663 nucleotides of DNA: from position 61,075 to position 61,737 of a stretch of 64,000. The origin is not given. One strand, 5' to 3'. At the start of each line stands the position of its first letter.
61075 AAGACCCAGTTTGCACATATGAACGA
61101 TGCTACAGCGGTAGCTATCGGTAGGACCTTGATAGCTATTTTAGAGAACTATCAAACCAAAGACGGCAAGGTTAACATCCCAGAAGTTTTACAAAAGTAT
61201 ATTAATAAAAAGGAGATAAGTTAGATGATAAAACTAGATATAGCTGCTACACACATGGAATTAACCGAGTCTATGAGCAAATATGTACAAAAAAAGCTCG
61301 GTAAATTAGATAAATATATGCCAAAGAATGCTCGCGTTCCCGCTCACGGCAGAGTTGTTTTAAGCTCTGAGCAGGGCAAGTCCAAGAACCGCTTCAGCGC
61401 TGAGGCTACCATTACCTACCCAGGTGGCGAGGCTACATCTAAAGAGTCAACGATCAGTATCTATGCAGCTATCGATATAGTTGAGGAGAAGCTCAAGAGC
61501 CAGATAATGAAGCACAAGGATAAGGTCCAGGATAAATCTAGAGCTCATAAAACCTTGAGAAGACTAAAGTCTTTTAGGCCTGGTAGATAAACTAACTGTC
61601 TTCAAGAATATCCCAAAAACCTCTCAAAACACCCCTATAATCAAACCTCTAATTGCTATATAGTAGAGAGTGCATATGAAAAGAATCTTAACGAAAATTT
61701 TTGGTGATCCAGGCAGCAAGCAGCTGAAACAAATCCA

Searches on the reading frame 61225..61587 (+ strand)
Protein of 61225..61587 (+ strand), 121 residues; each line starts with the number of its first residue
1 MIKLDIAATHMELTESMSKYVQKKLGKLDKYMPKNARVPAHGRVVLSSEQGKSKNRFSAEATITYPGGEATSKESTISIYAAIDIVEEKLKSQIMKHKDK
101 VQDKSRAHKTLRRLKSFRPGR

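Call 31: search_protein_families(library=pfam, proteins=[window:61225-61587:+], max_evalue=0.001)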
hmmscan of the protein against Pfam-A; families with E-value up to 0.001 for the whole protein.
window:61225-61587:+ (121 aa): 1 family
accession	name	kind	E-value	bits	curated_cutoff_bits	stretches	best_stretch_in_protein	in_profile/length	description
PF02482.25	Ribosomal_S30AE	-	2.1e-19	70.4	23.7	1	5-101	2-87/88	Sigma 54 modulation protein / S30EA ribosomal protein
